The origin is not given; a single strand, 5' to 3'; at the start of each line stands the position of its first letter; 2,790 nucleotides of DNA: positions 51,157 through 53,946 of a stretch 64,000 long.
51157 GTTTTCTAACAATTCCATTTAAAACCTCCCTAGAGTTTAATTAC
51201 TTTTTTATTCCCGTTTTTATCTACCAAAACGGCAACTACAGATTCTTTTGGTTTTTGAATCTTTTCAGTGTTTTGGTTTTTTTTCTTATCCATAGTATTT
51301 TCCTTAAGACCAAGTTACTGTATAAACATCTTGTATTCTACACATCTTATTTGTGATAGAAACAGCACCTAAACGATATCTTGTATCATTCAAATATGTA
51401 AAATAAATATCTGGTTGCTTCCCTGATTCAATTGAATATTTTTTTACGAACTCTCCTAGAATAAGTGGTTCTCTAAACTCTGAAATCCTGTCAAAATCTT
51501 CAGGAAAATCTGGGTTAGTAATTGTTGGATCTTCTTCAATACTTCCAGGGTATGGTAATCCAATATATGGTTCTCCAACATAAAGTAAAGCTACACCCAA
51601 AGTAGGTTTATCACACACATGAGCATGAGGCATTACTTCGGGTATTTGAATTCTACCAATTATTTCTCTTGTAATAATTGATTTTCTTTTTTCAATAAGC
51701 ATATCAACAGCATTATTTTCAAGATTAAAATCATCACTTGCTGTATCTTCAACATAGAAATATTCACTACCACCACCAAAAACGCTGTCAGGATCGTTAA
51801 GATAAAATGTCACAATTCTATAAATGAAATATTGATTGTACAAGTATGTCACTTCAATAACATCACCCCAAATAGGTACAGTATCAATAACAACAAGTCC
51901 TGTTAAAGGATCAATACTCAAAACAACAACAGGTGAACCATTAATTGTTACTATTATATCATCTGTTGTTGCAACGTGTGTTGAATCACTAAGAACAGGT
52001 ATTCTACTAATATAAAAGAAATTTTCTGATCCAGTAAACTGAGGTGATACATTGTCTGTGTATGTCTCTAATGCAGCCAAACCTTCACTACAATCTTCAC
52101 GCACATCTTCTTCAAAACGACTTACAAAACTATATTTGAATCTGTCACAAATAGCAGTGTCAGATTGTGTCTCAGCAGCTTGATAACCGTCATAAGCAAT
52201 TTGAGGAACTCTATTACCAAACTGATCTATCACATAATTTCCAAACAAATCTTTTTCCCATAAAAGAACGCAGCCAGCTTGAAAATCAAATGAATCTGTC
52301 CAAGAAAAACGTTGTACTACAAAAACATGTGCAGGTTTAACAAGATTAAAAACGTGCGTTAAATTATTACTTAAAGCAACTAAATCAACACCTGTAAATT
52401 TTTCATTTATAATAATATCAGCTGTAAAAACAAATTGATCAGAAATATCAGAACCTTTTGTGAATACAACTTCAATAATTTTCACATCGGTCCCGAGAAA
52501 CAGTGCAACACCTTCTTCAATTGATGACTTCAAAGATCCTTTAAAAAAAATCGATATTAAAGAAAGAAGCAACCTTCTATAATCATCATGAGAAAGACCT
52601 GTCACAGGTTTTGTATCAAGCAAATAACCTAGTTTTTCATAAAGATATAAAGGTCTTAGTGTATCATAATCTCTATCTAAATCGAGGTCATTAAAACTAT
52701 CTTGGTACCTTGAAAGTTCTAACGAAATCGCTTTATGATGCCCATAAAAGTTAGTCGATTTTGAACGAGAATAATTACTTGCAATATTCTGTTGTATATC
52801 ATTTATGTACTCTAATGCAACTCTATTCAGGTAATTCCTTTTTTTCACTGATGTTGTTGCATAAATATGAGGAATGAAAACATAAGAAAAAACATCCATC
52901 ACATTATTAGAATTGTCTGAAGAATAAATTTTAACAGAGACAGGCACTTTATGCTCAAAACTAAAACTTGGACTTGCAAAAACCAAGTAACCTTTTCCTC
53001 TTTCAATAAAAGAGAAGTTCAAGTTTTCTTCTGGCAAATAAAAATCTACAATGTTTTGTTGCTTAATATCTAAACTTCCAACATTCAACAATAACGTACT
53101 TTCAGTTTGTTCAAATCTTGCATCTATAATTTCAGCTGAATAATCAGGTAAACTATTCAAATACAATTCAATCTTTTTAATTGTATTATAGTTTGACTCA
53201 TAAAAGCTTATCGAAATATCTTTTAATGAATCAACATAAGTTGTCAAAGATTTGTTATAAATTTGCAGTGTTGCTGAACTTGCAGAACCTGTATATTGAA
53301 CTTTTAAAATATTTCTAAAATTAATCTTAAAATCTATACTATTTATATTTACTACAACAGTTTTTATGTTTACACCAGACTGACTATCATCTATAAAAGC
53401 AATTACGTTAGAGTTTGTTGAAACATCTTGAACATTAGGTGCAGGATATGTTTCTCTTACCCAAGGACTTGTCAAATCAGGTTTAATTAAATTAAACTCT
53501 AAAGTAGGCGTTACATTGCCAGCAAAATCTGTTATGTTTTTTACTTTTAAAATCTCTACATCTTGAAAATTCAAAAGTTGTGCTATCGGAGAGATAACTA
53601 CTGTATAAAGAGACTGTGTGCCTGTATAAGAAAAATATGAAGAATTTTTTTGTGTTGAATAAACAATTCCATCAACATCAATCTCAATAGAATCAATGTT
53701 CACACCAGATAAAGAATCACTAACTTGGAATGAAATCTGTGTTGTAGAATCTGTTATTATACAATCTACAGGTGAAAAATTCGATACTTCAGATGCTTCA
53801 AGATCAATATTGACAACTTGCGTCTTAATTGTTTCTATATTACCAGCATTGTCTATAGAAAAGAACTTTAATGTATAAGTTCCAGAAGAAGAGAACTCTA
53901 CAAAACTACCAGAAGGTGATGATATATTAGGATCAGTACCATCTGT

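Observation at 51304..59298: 2664-aa fibre/adhesin built from two kinds of tandem domain repeats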

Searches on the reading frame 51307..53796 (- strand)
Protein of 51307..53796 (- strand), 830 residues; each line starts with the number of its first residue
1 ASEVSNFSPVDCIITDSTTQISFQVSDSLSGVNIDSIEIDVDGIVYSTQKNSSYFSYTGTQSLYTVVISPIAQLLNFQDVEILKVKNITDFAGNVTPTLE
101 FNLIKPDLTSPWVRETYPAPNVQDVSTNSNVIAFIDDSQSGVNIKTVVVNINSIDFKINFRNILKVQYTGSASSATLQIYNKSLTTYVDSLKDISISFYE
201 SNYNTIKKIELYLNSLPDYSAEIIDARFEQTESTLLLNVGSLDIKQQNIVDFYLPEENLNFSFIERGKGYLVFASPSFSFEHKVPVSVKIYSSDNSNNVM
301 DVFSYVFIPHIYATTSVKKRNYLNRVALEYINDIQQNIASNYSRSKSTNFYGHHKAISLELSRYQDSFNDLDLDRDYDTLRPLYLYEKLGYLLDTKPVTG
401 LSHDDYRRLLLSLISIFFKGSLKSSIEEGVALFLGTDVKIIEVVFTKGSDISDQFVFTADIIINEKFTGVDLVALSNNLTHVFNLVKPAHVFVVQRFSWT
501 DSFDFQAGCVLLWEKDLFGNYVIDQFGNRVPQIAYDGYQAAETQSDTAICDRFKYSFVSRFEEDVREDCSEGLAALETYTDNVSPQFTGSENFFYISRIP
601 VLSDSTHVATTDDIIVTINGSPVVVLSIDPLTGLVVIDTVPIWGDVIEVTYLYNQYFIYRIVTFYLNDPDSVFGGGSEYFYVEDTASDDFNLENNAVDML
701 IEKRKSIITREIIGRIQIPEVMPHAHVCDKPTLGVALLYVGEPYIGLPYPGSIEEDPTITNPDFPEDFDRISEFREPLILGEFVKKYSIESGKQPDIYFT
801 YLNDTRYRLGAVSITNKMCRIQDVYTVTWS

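Call 49: predict_structure(alignment_id=A1)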
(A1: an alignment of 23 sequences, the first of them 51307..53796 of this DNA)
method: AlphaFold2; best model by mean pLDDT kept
length: 830 residues; sequences in the alignment: 23
mean_pLDDT: 64.0   pTM: 0.37
mean pLDDT of the five models: 64.0, 63.6, 62.1, 61.4, 59.9
residues with pLDDT >= 90: 111; 70-90: 272; 50-70: 164; < 50: 283
segments of 3 or more residues with pLDDT < 50: 314-319, 339-384, 390-392, 442-459, 466-470, 488-508, 547-549, 554-568, 660-696, 702-710, 716-830
pLDDT, mean of each block of 10 residues (from residue 1): 78 71 87 88 87 89 89 71 83 79 71 88 80 89 92 92 91 84 84 85 91 91 90 87 87 87 88 90 91 90 89 50 58 53 38 47 44 36 47 56 61 59 63 61 41 43 49 59 54 39 39 74 63 66 56 37 39 67 81 81 76 89 86 84 86 68 40 38 40 49 44 48 35 27 34 44 34 28 31 32 28 27 25
secondary structure, 60 per line:
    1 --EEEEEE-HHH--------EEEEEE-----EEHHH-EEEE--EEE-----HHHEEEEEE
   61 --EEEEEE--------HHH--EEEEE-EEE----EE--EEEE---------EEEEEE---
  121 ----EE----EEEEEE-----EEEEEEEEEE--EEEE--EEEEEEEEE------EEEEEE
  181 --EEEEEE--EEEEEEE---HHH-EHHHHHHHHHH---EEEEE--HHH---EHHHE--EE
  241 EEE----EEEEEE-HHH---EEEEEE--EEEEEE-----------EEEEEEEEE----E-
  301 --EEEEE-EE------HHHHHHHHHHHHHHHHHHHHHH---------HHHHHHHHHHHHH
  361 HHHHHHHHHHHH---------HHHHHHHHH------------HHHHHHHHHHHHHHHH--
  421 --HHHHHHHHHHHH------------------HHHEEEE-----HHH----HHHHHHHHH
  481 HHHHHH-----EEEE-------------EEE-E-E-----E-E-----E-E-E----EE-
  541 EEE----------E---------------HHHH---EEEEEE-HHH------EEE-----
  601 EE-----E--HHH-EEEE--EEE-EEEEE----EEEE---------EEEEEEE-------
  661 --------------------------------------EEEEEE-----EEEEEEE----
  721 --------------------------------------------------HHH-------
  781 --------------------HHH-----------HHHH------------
elements in order (helices of 4 or more, strands of 3 or more residues): E3-8 E21-26 E38-41 E44-46 E55-60 E63-68 E82-86 E88-90 E99-102 E112-117 E131-136 E142-151 E154-157 E160-168 E175-180 E183-188 E191-197 H206-215 E219-223 E239-243 E248-253 E261-266 E269-274 E286-294 E303-307 H317-338 H348-372 H382-390 H403-418 H423-434 E456-459 H472-486 E492-495 E509-511 E541-543 H570-573 E577-582 E593-595 E615-618 E621-623 E625-629 E634-637 E647-653 E699-704 E710-716 H815-818

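Call 52: fold_search(model_id=the predicted structure, library=pdb)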
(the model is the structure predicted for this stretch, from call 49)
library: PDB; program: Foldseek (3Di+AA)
matches with E <= 10: 1467; with E <= 0.001: 56
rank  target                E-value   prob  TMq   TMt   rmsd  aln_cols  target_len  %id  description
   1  2yn5_A                2.7e-07  1.00  0.09  0.20  26.5       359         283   11  Structural insight into the giant calcium-binding adhesin SiiE: implications for the adhesion of Salmonella enterica t (released 2013-04-03)
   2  2yn5_B                9.5e-07  0.99  0.10  0.20  26.8       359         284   10  Structural insight into the giant calcium-binding adhesin SiiE: implications for the adhesion of Salmonella enterica t (released 2013-04-03)
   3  8r5g_N                1.4e-06  1.00  0.13  0.19  11.7       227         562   14  Neck-tail junction of phage 812 virion (C6) (released 2024-11-27)
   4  8q1i_O                5.4e-06  1.00  0.13  0.18  12.2       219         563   13  Neck-tail junction of phage 812 after tail contraction (C6) (released 2024-08-14)
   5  2jll                  6.4e-06  0.99  0.12  0.21  21.7       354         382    6  Crystal structure of NCAM2 IgIV-FN3II (released 2009-11-17)
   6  4p99_A                8.9e-06  0.90  0.08  0.14  43.8       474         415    7  Ca2+-stabilized adhesin helps an Antarctic bacterium reach out and bind ice (released 2014-06-18)
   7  7dm0_A                1.5e-05  1.00  0.11  0.34  12.5       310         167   12  Biofilm associated protein - C region (released 2021-12-15)
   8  2yn3_B                1.5e-05  0.99  0.10  0.25  23.5       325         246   12  Structural insight into the giant calcium-binding adhesin SiiE: implications for the adhesion of Salmonella enterica t (released 2013-04-03)
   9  9euf_X                2.4e-05  1.00  0.13  0.19  11.7       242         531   15  Cryo-EM structure of Staphylococcus aureus bacteriophage phi812 baseplate in the pre-contraction state - complete (released 2025-04-09)
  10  9eui_F                3.3e-05  1.00  0.13  0.18  13.9       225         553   14  Cryo-EM structure of Staphylococcus aureus bacteriophage phi812 baseplate in the post-contraction state - complete (released 2025-04-09)
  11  2yn3_D                3.4e-05  1.00  0.11  0.30  12.5       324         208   10  Structural insight into the giant calcium-binding adhesin SiiE: implications for the adhesion of Salmonella enterica t (released 2013-04-03)
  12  9mfg_A                3.4e-05  0.97  0.10  0.25  16.3       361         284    8  Complex of IL23 receptor and VHH (released 2025-05-21)
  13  5irb_A                3.8e-05  0.92  0.09  0.21  31.6       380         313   11  Structural insight into host cell surface retention of a 1.5-MDa bacterial ice-binding adhesin (released 2017-07-19)
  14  7sqc_T0               4.8e-05  0.72  0.09  0.12  43.2       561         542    8  Ciliary C1 central pair apparatus isolated from Chlamydomonas reinhardtii (released 2022-04-13)
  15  3f85                  4.8e-05  0.44  0.08  0.12  29.8       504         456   10  Structure of fusion complex of homo trimeric major pilin subunits CfaB of CFA/I fimbirae from ETEC E. coli (released 2009-08-11)
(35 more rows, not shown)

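Call 55: search_protein_representatives(protein=window:51307-53796:-)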
Query: 830 residues. Proteins with E-value up to 0.001 (for the whole library): 279; up to 1e-10: 128; up to 1e-30: 21. The best 150 are listed.
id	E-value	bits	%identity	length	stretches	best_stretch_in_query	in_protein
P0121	3.5e-253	859.0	52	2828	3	3-675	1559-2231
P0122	2.5e-237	806.5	54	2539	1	4-668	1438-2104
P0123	7.9e-226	768.5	53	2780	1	3-681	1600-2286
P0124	4.0e-205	700.0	51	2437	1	4-669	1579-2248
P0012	1.9e-174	598.5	44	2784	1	6-692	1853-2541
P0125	5.2e-170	583.9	50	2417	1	3-608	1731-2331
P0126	7.3e-113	394.9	46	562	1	93-503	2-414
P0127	4.4e-94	332.8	34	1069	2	4-501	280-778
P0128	5.8e-82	292.7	34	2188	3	7-500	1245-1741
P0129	9.2e-79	282.1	33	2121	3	19-502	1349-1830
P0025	1.7e-75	271.3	35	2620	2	7-500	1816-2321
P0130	7.6e-73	262.5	33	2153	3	11-505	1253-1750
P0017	2.0e-71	257.9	34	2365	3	3-500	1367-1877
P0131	6.7e-66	239.6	33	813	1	41-657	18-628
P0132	2.0e-65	238.0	34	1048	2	85-537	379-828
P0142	1.5e-24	102.8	32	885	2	338-511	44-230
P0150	4.5e-20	88.0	36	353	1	328-507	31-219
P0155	1.7e-18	82.8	29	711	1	349-659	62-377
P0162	4.3e-17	78.2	27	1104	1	329-672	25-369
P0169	3.1e-15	72.0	35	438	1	331-504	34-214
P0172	4.4e-15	71.5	33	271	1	322-494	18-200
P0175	8.9e-15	70.5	34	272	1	340-504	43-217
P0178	1.4e-14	69.9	27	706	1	339-677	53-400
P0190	8.3e-14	67.3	32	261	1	333-503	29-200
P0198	2.7e-13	65.6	30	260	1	332-505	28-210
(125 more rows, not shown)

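Call 56: search_protein_families(library=pfam, proteins=[P0150, P0172, P0175, P0190, P0198, P0155, P0178, P0142, P0162, P0169], max_evalue=0.01)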
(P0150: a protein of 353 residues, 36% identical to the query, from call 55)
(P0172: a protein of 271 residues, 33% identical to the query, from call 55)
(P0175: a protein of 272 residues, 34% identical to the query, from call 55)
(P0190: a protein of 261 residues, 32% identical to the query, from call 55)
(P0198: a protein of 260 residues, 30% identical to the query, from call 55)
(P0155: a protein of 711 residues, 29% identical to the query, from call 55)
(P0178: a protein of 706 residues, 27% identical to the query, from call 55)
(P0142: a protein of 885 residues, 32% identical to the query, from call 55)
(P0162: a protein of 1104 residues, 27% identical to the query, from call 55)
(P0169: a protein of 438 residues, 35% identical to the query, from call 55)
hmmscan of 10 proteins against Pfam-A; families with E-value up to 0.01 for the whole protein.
P0150 (353 aa): 0 families

P0172 (271 aa): 0 families

P0175 (272 aa): 0 families

P0190 (261 aa): 1 family
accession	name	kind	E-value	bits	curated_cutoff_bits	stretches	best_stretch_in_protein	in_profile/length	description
PF10076.14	Phage_Mu_Gp48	-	0.00013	22.3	37.4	1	33-191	2-146/150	Bacteriophage Mu-like, Gp48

P0198 (260 aa): 1 family
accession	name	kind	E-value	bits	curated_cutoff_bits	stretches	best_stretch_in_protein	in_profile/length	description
PF10076.14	Phage_Mu_Gp48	-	2.5e-05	24.6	37.4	0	137-202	102-149/150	Bacteriophage Mu-like, Gp48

P0155 (711 aa): 0 families

P0178 (706 aa): 0 families

P0142 (885 aa): 0 families

P0162 (1104 aa): 0 families

P0169 (438 aa): 0 families

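Call 57: search_protein_families(library=phrogs, proteins=[P0150, P0172, P0175, P0190, P0198, P0155, P0178, P0142, P0162, P0169], max_evalue=0.001)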
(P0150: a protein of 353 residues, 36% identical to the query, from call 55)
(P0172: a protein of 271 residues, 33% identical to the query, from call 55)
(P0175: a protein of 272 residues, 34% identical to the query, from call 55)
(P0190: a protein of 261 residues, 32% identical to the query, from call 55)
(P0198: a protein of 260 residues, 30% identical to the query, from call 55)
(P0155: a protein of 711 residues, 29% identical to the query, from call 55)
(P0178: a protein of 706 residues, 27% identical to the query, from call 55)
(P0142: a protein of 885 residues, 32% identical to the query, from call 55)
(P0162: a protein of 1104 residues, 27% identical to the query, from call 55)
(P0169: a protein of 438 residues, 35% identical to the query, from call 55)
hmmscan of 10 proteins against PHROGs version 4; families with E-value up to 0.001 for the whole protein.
P0150 (353 aa): 1 family
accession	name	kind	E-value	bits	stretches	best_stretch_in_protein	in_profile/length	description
phrog_1160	-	tail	3.5e-07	30.3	1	29-208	12-177/528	baseplate protein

P0172 (271 aa): 0 families

P0175 (272 aa): 0 families

P0190 (261 aa): 0 families

P0198 (260 aa): 0 families

P0155 (711 aa): 0 families

P0178 (706 aa): 0 families

P0142 (885 aa): 0 families

P0162 (1104 aa): 0 families

P0169 (438 aa): 0 families

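Call 84: fold_search(model_id=the predicted structure, library=viral)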
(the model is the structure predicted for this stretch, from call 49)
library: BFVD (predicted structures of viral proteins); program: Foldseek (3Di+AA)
matches with E <= 10: 400; with E <= 0.001: 16
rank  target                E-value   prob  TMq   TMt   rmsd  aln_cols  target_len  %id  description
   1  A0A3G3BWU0            6.5e-08  1.00  0.12  0.17  12.2       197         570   18  (no name in the UniProt tables at hand)
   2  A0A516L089            7.1e-07  0.69  0.08  0.05  36.8       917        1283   12  (no name in the UniProt tables at hand)
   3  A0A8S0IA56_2          1.6e-05  0.51  0.07  0.07  43.2       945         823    9  (no name in the UniProt tables at hand)
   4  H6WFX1                5.8e-05  0.13  0.06  0.04  39.7      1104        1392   10  Virion structural protein and packaging [Cyanophage S-TIM5]
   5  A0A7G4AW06            6.5e-05  0.23  0.08  0.06  53.2      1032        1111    9  Minor tail protein [Streptomyces phage Coruscant]
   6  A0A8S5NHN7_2          7.2e-05  0.44  0.09  0.09  49.0       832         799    8  Tail protein [Siphoviridae sp. ctmTU3]
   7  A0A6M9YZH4            9.5e-05  0.20  0.06  0.04  43.0       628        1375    9  (no name in the UniProt tables at hand)
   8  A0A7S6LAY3            2.3e-04  1.00  0.08  0.36  20.2       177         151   16  (no name in the UniProt tables at hand)
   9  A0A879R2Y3            2.4e-04  0.92  0.07  0.12  46.7       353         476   12  Baseplate wedge initiator [Synechococcus phage S-SRM01]
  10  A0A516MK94            3.9e-04  0.63  0.08  0.09  25.9       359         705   11  (no name in the UniProt tables at hand)
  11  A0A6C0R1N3            4.3e-04  0.60  0.08  0.08  25.6       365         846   10  PKD/Chitinase domain-containing protein [Alteromonas phage vB_AmeM_PT11-V22]
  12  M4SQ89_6              4.6e-04  0.25  0.09  0.06  38.0       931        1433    7  (no name in the UniProt tables at hand)
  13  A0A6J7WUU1            6.7e-04  0.51  0.08  0.07  43.9       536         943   14  Collagen triple helix repeat [uncultured Caudovirales phage]
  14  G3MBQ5                7.5e-04  1.00  0.13  0.10  18.4       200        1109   24  Gp189 [Bacillus phage G]
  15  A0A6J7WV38            7.5e-04  1.00  0.12  0.11  18.9       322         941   12  Tail sheath protein subtilisin-like domain-containing protein [uncultured Caudovirales phage]
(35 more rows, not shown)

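Call 85: search_dna_similar(query=P0150, collection=phages, mode=protein, max_evalue=0.001, max_rows=15)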
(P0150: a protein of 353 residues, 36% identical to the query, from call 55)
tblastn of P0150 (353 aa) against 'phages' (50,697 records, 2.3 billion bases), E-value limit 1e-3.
No match.
